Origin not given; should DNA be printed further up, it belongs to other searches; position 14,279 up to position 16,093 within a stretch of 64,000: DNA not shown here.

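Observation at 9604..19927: Sulfatase plus FGE plus HisD-family (HpsN-like) dehydrogenase plus TRAP transporter operon: candidate pathway for a sulfated/sulfonated C3-C4 compound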

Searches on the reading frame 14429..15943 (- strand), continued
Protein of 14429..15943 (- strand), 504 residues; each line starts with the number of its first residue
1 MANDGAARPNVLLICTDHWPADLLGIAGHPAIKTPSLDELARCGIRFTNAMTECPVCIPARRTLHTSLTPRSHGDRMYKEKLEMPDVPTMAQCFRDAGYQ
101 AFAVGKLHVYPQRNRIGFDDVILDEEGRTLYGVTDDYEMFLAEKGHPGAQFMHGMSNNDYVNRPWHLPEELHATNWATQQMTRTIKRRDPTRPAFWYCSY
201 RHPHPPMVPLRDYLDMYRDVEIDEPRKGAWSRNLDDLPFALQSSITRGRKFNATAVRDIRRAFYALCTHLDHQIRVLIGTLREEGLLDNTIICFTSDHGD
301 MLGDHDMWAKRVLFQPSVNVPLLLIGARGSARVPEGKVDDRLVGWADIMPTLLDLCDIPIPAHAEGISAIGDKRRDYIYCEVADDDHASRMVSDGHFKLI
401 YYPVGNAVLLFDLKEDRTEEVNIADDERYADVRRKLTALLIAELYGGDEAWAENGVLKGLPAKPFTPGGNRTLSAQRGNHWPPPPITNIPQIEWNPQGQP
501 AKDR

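Call 65: find_encoding_contigs(protein=P0130, flank=10000, max_places=2)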
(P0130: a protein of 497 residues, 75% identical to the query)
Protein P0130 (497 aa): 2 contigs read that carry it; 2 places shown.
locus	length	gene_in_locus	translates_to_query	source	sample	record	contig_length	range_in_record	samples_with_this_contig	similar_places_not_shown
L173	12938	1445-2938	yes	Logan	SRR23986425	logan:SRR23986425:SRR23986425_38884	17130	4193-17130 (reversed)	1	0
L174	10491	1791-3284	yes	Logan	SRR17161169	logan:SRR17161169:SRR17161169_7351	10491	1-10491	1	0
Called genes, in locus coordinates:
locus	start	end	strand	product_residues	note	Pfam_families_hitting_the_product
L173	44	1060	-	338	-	PF00356:LacI, PF00532:Peripla_BP_1, PF13407:Peripla_BP_4, PF13377:Peripla_BP_3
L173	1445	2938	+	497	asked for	PF00884:Sulfatase, PF01663:Phosphodiest (faint), PF16347:SGSH_C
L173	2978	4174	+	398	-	PF03480:DctP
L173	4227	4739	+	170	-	PF04290:DctQ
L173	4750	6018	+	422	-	PF06808:DctM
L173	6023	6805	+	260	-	PF00106:adh_short, PF01370:Epimerase (faint), PF08659:KR, PF23441:SDR (weak), PF13561:adh_short_C2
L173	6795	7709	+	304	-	PF02737:3HCDH_N (weak), PF03446:NAD_binding_2, PF03807:F420_oxidored (weak), PF14833:NAD_binding_11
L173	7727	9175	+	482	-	PF00682:HMGL-like (faint), PF02436:PYC_OADA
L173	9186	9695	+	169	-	PF00364:Biotin_lipoyl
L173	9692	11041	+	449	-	PF00289:Biotin_carb_N, PF02222:ATP-grasp (weak), PF02786:CPSase_L_D2, PF07478:Dala_Dala_lig_C, PF02785:Biotin_carb_C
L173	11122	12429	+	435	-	PF00815:Histidinol_dh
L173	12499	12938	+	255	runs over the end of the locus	PF00106:adh_short, PF08659:KR, PF13561:adh_short_C2, PF23441:SDR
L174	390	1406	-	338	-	PF00356:LacI, PF00532:Peripla_BP_1, PF13407:Peripla_BP_4, PF13377:Peripla_BP_3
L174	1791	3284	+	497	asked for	PF00884:Sulfatase, PF01663:Phosphodiest (faint), PF16347:SGSH_C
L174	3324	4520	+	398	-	PF03480:DctP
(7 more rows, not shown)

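Call 66: find_encoding_contigs(protein=P0131, flank=10000, max_places=1)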
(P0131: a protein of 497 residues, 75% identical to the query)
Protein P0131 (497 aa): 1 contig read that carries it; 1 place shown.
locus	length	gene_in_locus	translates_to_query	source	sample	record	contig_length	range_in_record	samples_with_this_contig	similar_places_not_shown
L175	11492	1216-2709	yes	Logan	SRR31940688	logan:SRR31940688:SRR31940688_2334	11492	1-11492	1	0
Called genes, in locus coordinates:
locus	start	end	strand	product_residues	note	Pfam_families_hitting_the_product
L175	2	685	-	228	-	?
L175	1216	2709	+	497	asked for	PF00884:Sulfatase, PF01663:Phosphodiest (faint), PF16347:SGSH_C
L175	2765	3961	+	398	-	PF03480:DctP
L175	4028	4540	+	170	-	PF04290:DctQ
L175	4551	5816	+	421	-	PF06808:DctM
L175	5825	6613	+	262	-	PF00106:adh_short, PF01370:Epimerase (faint), PF08659:KR, PF13561:adh_short_C2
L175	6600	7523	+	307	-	PF02826:2-Hacid_dh_C (weak), PF03446:NAD_binding_2, PF14833:NAD_binding_11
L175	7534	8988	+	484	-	PF00682:HMGL-like (weak), PF02436:PYC_OADA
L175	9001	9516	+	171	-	PF00364:Biotin_lipoyl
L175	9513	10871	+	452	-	PF00289:Biotin_carb_N, PF02786:CPSase_L_D2, PF02222:ATP-grasp (weak), PF07478:Dala_Dala_lig_C, PF02785:Biotin_carb_C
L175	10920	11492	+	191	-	?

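Call 87: search_solved_structures(query=L168:8115-9323:+, max_evalue=1e-22, show_alignments=2)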
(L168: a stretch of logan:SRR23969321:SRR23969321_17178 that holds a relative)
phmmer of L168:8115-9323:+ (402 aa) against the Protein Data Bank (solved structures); distinct sequences matched with E-value up to 1e-22: 3.
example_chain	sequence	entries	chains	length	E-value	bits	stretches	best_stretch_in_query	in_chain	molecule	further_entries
24gc_A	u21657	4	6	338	4.7e-29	105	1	49-314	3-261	Dihydroxypropanesulfonate (DHPS) TRAP transporter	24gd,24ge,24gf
8t9t_A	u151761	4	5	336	1.4e-24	90.3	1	87-308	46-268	Isethionate-binding periplasmic protein DctP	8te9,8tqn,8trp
4p1e_A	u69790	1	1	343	1.5e-23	86.9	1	87-307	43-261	TRAP dicarboxylate transporter, DctP subunit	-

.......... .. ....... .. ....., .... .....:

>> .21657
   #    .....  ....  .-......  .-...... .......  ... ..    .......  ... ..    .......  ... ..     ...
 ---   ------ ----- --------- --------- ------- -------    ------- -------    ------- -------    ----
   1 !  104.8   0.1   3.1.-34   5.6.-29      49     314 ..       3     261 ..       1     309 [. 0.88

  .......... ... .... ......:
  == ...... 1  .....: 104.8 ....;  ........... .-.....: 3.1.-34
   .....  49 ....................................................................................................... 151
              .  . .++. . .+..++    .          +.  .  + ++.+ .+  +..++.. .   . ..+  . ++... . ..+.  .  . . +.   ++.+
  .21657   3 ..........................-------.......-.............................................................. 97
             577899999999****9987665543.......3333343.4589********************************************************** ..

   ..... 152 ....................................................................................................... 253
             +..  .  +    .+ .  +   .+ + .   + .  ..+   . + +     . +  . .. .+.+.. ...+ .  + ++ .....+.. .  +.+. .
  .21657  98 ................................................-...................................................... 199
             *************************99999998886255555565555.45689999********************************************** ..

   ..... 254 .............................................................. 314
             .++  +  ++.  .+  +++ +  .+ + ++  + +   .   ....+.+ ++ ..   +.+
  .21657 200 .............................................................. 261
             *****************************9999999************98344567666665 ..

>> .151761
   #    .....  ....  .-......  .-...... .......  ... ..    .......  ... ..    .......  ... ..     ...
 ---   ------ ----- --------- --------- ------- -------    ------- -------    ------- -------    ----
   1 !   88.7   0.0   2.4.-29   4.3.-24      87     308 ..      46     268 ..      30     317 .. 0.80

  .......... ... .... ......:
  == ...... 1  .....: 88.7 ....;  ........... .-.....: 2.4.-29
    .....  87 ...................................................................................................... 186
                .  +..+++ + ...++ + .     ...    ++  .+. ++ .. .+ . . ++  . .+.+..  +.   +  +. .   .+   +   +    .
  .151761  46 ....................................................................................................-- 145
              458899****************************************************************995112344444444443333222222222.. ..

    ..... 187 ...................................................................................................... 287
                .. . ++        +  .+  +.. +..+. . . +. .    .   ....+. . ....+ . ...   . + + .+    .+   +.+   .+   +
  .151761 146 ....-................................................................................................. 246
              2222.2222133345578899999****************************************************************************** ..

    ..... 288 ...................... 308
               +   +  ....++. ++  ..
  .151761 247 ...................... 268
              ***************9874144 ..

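Call 96: find_homologous_proteins(query=L168:12938-14407:+, max_evalue=1e-80)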
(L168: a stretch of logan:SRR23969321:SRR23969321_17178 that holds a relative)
Query L168:12938-14407:+ (489 aa): 3393 proteins with E <= 1e-80 among 8000 candidates; the best 120 are listed.
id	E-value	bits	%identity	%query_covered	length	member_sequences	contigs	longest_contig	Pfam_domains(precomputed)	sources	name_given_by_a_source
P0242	0.0e+0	1115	100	100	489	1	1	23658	PF00682.26,PF02436.24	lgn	-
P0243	3.4e-296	1000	88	99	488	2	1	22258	PF00682.26,PF02436.24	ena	-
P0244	1.6e-293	992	88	99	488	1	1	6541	PF00682.26,PF02436.24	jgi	jgi:oxaloacetate decarboxylase alpha subunit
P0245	2.7e-292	988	88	100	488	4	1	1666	PF00682.26,PF02436.24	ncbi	-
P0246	3.6e-290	981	87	99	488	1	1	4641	PF00682.26,PF02436.24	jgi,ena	-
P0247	1.3e-289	979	85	99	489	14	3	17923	PF00682.26,PF02436.24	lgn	-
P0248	5.1e-288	973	86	99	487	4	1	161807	PF00682.26,PF02436.24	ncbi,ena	-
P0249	1.8e-285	965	84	99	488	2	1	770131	PF00682.26,PF02436.24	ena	-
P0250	8.8e-284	960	84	99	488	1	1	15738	PF00682.26,PF02436.24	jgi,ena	-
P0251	1.9e-282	955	84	99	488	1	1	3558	PF00682.26,PF02436.24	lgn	-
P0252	2.0e-281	952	84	99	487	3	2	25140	PF00682.26,PF02436.24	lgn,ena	-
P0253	6.4e-281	950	84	99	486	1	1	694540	PF00682.26,PF02436.24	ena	-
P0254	2.2e-280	948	83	100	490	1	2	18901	PF00682.26,PF02436.24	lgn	-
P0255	3.0e-280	948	83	100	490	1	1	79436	PF00682.26,PF02436.24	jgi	-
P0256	1.9e-279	945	85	99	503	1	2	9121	PF00682.26,PF02436.24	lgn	-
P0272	1.4e-242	824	74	98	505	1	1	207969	PF00682.26,PF02436.24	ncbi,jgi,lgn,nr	ncbi:MAG TPA: pyruvate carboxylase subunit B [Usitatibacter sp.]|jgi:oxaloacetate decarboxylase alph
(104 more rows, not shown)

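Call 97: find_encoding_contigs(protein=P0249, flank=10000, max_places=1)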
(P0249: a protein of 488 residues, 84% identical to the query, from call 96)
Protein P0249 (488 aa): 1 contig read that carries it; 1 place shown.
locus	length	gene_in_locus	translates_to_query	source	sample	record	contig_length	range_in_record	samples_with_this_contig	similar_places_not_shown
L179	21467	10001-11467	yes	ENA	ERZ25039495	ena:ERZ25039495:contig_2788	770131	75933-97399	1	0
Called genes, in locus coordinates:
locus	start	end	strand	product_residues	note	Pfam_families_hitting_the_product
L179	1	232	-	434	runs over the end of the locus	PF06808:DctM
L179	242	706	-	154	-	PF04290:DctQ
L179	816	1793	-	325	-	PF03480:DctP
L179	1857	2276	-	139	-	PF01989:AcnX_swivel_put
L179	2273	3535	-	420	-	PF04412:AcnX, PF28403:AcnX_2nd, PF28406:AcnX_3rd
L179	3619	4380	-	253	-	PF00392:GntR, PF07702:UTRA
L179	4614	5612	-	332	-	PF13379:NMT1_2 (weak), PF09084:NMT1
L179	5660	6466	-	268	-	PF02463:SMC_N (faint), PF00005:ABC_tran, PF13304:AAA_21 (faint)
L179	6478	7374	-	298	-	PF00528:BPD_transp_1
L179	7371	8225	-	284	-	PF09339:HTH_IclR, PF01614:IclR_C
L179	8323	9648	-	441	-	PF01019:G_glu_transpept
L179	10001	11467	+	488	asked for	PF00682:HMGL-like, PF02436:PYC_OADA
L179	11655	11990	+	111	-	PF00364:Biotin_lipoyl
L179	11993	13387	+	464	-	PF00289:Biotin_carb_N, PF02655:ATP-grasp_3 (weak), PF02786:CPSase_L_D2, PF02222:ATP-grasp (weak), PF07478:Dala_Dala_lig_C, PF02785:Biotin_carb_C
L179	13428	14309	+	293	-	PF05853:BKACE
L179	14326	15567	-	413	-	PF01522:Polysacc_deac_1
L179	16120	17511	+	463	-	PF03448:MgtE_N, PF00571:CBS, PF01769:MgtE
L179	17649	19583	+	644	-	PF00990:GGDEF, PF00563:EAL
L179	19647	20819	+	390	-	PF02771:Acyl-CoA_dh_N, PF02770:Acyl-CoA_dh_M, PF00441:Acyl-CoA_dh_1, PF08028:Acyl-CoA_dh_2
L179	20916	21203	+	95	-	PF13560:HTH_31, PF01381:HTH_3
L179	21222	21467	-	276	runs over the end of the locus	PF03239:FTR1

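Call 98: find_encoding_contigs(protein=P0272, flank=10000, max_places=1)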
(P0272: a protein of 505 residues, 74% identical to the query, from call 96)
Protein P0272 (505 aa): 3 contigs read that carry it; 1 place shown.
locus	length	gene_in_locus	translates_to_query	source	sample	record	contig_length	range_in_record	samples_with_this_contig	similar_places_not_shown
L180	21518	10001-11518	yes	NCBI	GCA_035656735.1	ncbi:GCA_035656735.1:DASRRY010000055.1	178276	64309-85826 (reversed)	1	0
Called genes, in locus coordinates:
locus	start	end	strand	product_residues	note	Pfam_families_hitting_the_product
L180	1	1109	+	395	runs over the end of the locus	PF17785:PUA_3, PF13649:Methyltransf_25 (faint), PF10672:Methyltrans_SAM, PF03602:Cons_hypoth95, PF13847:Methyltransf_31 (weak)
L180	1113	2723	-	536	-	PF00732:GMC_oxred_N, PF00890:FAD_binding_2 (faint), PF01266:DAO (faint), PF13450:NAD_binding_8 (faint), PF05199:GMC_oxred_C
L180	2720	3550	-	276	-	PF00392:GntR, PF14502:HTH_41 (weak)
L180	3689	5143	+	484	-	PF01019:G_glu_transpept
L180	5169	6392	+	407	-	PF03480:DctP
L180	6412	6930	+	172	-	PF04290:DctQ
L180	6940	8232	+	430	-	PF06808:DctM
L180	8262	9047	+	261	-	PF00106:adh_short, PF13561:adh_short_C2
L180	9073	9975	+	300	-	PF03446:NAD_binding_2, PF03807:F420_oxidored (weak), PF14833:NAD_binding_11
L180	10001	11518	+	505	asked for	PF00682:HMGL-like (faint), PF02436:PYC_OADA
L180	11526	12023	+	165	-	PF00364:Biotin_lipoyl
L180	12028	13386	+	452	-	PF00289:Biotin_carb_N, PF02222:ATP-grasp (faint), PF02786:CPSase_L_D2, PF07478:Dala_Dala_lig_C, PF02785:Biotin_carb_C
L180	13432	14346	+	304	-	PF05853:BKACE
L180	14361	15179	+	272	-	PF00528:BPD_transp_1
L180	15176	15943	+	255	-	PF00005:ABC_tran, PF13304:AAA_21 (faint)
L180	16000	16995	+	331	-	PF13379:NMT1_2, PF09084:NMT1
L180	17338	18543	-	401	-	-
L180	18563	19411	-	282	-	PF07505:DUF5131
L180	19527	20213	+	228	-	PF22557:DuOB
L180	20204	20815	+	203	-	PF04343:DUF488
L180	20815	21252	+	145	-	PF04343:DUF488, PF22751:DUF488-N3a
